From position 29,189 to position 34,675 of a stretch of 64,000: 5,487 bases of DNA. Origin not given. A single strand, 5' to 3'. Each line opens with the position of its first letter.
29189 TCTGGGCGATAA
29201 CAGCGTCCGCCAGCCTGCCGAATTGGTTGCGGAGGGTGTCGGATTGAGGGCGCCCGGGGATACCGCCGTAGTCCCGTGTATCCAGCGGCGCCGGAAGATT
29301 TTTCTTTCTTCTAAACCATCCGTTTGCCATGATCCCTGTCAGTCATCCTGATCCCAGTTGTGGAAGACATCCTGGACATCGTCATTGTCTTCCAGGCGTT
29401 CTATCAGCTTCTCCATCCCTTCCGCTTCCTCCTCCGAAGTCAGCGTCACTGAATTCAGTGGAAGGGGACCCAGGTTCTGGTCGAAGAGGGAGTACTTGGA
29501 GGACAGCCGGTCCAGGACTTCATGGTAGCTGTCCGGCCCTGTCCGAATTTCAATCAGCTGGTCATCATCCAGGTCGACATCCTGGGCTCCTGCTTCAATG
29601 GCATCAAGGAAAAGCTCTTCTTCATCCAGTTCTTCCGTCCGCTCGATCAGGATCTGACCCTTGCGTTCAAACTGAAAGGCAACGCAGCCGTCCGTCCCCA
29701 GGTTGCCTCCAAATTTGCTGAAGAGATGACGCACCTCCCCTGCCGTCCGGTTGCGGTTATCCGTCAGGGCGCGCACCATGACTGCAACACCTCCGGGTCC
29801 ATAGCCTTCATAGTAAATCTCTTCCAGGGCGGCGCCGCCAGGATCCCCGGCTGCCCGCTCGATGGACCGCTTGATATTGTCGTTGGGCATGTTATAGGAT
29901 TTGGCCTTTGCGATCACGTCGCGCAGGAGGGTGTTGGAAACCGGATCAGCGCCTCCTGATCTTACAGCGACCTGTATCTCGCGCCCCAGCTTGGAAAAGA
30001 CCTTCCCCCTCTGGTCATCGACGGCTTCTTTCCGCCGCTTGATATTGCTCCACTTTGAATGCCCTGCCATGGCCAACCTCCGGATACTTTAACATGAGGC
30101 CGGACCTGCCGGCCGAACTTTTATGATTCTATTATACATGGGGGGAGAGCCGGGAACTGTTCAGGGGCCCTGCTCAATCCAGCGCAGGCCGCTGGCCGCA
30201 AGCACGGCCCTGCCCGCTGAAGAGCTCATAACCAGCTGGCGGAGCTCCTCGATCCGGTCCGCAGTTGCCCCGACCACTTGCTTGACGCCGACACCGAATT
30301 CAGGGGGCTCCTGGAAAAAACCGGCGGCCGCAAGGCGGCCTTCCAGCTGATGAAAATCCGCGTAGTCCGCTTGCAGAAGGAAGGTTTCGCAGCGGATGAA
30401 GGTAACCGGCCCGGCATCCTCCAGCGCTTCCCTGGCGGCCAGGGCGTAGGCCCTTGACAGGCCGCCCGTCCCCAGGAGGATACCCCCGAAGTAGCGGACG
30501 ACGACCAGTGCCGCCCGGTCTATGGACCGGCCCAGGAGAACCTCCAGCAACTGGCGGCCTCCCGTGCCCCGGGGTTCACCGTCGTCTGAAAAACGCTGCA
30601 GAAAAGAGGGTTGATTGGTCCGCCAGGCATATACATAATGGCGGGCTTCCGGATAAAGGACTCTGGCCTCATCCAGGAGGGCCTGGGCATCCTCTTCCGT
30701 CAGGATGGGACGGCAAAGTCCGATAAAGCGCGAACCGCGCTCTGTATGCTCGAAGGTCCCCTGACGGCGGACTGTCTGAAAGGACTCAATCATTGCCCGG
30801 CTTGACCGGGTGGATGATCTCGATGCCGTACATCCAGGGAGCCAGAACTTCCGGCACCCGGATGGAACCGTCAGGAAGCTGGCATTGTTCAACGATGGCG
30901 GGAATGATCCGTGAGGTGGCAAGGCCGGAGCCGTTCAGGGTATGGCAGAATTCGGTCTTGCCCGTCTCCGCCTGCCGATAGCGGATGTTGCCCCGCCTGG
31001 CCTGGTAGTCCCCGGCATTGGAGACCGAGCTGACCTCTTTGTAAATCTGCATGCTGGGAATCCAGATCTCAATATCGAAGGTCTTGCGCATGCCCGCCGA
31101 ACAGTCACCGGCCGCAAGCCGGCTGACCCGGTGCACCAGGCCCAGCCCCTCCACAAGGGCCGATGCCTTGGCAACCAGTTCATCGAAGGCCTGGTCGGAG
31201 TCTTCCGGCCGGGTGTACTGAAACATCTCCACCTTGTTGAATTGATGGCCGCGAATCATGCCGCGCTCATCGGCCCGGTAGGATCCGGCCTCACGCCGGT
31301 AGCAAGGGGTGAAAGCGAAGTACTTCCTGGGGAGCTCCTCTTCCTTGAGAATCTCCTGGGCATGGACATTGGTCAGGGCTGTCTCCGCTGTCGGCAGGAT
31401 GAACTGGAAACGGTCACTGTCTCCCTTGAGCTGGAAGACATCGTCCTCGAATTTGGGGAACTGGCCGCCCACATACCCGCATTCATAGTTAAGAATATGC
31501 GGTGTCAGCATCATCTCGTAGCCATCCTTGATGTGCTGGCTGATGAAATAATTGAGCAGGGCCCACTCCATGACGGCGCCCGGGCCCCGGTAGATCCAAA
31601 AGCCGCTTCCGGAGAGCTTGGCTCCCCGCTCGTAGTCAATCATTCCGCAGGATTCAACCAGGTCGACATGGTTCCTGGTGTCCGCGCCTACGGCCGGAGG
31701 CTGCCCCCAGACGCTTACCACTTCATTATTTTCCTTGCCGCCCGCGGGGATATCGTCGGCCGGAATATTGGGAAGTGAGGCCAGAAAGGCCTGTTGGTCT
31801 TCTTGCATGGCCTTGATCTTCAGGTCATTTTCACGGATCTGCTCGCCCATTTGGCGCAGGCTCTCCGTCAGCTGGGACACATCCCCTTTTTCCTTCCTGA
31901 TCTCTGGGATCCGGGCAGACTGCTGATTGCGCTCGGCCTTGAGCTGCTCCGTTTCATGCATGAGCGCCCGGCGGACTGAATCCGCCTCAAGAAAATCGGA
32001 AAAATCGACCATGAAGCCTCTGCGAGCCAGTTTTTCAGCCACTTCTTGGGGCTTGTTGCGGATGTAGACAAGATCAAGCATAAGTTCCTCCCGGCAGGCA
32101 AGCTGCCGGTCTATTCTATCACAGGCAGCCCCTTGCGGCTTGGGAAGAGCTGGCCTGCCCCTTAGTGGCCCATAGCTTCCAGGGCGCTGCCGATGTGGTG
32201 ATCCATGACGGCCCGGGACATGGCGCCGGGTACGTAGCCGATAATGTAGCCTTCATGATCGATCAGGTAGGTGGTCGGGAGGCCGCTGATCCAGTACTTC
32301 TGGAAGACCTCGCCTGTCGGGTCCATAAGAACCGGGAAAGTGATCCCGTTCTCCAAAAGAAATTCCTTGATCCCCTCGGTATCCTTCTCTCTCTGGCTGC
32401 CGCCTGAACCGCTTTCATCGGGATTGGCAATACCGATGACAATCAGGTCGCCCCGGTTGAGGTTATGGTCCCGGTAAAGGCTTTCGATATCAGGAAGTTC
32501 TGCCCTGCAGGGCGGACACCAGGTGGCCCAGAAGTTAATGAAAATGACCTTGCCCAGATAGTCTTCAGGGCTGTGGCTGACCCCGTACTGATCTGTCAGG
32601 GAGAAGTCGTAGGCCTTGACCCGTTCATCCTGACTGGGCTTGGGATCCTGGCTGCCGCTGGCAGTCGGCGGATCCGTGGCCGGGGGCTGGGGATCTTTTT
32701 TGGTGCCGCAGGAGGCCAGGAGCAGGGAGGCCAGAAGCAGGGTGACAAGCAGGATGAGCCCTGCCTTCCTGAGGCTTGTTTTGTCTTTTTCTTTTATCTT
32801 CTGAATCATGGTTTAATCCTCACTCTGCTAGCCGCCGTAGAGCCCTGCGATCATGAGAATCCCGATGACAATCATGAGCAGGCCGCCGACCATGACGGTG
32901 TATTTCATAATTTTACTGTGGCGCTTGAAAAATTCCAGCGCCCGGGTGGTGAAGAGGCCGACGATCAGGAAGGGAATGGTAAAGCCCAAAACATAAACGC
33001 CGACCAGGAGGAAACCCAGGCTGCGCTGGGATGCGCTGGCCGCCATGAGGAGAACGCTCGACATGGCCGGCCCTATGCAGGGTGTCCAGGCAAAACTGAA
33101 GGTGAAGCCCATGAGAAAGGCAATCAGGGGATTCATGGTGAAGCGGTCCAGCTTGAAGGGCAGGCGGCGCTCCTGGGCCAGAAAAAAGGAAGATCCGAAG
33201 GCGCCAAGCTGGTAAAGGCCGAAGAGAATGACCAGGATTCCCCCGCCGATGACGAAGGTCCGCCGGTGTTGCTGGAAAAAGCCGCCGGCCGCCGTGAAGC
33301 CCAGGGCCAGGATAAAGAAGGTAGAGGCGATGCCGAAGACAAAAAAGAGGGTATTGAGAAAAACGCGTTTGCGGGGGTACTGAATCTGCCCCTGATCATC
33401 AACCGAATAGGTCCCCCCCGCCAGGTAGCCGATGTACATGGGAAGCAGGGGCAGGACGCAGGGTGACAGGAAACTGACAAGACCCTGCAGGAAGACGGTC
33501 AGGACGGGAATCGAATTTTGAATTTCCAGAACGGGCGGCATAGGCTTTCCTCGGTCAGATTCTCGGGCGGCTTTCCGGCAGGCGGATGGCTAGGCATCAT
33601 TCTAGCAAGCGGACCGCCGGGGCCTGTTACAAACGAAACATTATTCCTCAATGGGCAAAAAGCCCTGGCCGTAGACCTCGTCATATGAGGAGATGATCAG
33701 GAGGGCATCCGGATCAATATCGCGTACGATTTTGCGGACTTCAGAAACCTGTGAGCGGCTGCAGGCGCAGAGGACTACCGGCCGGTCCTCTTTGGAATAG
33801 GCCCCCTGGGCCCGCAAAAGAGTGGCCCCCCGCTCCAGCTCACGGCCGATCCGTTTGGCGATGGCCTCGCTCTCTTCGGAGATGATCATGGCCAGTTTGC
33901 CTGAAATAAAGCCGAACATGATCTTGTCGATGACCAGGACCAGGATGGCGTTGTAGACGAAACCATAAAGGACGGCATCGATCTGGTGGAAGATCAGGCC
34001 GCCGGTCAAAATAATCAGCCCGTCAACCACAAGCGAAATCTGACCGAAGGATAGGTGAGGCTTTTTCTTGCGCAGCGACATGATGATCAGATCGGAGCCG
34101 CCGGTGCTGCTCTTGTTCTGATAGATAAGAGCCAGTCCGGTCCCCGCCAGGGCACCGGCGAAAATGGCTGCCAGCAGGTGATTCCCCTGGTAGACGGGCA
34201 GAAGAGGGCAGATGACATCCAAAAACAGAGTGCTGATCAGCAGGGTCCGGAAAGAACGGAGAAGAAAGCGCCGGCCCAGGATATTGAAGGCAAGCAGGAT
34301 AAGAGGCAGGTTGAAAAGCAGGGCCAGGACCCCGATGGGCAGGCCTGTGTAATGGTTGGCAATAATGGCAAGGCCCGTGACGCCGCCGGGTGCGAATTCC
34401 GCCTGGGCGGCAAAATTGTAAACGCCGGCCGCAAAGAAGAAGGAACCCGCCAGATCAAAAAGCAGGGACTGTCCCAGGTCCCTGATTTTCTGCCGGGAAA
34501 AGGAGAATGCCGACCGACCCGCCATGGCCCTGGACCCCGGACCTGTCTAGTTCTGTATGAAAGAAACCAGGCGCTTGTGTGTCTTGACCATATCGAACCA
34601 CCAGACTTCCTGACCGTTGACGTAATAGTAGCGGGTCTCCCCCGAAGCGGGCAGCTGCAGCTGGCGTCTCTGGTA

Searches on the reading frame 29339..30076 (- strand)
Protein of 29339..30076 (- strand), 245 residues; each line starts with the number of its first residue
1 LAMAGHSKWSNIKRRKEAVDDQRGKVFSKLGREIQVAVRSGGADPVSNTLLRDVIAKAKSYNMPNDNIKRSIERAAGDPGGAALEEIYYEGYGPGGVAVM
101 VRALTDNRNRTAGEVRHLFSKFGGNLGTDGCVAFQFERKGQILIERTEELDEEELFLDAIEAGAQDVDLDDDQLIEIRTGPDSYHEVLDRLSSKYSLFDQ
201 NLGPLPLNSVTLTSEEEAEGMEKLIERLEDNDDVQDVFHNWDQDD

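Call 59: search_protein_families(library=pfam, proteins=[window:29339-30076:-], max_evalue=0.0001)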
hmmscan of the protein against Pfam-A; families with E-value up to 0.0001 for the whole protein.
window:29339-30076:- (245 aa): 2 families
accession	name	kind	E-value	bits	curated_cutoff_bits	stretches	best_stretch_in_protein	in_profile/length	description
PF01709.26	Transcrip_reg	-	1.6e-56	190.9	27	1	84-241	1-160/160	TACO1/YebC second and third domain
PF20772.2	TACO1_YebC_N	-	4e-31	107.7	36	1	7-77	1-72/73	TACO1/YebC protein N-terminal domain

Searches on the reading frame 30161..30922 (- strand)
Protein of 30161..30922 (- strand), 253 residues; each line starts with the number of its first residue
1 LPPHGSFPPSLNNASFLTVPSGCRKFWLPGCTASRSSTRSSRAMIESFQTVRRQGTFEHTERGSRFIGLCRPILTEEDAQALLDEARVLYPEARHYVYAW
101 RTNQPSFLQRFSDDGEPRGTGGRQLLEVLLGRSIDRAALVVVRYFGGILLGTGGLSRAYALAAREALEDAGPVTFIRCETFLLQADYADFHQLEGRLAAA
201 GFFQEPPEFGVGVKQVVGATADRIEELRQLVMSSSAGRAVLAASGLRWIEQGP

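Call 60: search_protein_families(library=pfam, proteins=[window:30161-30922:-], max_evalue=0.0001)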
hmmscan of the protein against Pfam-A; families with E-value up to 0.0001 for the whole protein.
window:30161-30922:- (253 aa): 1 family
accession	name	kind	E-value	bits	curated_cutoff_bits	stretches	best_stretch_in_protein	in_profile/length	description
PF01205.25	UPF0029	-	1.6e-31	108.9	27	1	62-167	1-107/107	Uncharacterized protein family UPF0029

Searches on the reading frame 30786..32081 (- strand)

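Call 60: search_protein_families(library=pfam, proteins=[window:30786-32081:-], max_evalue=0.0001)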
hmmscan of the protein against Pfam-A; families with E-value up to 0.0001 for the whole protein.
window:30786-32081:- (431 aa): 2 families
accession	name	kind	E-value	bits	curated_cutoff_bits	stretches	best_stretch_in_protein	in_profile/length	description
PF00587.30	tRNA-synt_2b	-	6.4e-33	114.7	29.3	1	221-399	6-178/179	tRNA synthetase class II core domain (G, H, P, S and T)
PF02403.27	Seryl_tRNA_N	-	2.3e-24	86.1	28.2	1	1-107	1-108/108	Seryl-tRNA synthetase N-terminal domain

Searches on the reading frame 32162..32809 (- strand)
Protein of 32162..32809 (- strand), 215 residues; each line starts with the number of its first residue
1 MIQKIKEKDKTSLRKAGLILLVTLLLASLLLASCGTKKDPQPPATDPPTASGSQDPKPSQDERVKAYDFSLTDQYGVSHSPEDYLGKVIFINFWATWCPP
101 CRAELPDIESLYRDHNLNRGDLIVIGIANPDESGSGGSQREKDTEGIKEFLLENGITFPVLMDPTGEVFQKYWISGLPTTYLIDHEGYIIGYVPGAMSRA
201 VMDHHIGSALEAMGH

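Call 63: search_protein_families(library=pfam, proteins=[window:32162-32809:-], max_evalue=0.001)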
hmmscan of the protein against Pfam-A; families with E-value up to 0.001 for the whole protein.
window:32162-32809:- (215 aa): 6 families
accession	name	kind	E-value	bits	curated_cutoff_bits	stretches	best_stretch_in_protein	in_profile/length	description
PF00578.27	AhpC-TSA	-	7.6e-22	78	26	1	65-189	4-121/124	AhpC/TSA family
PF08534.16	Redoxin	-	2.9e-18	66.5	26.6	1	65-198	5-137/148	Redoxin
PF13905.12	Thioredoxin_8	-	4.3e-09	37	27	1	86-189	1-94/94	Thioredoxin-like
PF00085.26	Thioredoxin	-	2.5e-06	27.9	23.5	1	87-115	19-47/103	Thioredoxin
PF13098.12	Thioredoxin_2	-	1.3e-05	25.9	27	1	86-203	5-101/104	Thioredoxin-like domain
PF02630.20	SCO1-SenC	-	0.00073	19.9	22.8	0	68-116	3-52/134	SCO1/SenC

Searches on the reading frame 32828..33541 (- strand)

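Call 63: search_protein_families(library=pfam, proteins=[window:32828-33541:-], max_evalue=0.001)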
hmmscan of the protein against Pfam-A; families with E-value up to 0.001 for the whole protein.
window:32828-33541:- (237 aa): 1 family
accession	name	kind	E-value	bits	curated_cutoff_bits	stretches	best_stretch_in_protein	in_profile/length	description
PF02683.22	DsbD_TM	-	1.6e-14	54.2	27.1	1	13-232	5-216/219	Cytochrome C biogenesis protein transmembrane domain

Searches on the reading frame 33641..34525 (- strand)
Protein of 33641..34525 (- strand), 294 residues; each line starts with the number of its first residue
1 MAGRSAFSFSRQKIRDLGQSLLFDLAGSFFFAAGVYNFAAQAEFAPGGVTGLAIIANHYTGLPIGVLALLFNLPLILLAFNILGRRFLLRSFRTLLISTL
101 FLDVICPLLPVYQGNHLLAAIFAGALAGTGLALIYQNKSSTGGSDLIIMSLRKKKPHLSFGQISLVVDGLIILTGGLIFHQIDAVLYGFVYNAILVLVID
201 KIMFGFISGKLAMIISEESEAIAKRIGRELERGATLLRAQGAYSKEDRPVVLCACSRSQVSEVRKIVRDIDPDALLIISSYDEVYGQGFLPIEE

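Call 8: search_protein_families(library=pfam, proteins=[window:33641-34525:-], max_evalue=0.01)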
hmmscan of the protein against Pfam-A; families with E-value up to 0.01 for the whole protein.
window:33641-34525:- (294 aa): 2 families
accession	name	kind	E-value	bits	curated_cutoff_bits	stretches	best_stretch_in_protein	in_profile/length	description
PF02588.21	YitT_membrane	-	2.9e-55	187.3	24.3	1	22-226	3-204/205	Uncharacterised 5xTM membrane BCR, YitT family COG1284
PF10035.14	DUF2179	-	3.5e-19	68.8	22.8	1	232-286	1-55/55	Uncharacterized protein conserved in bacteria (DUF2179)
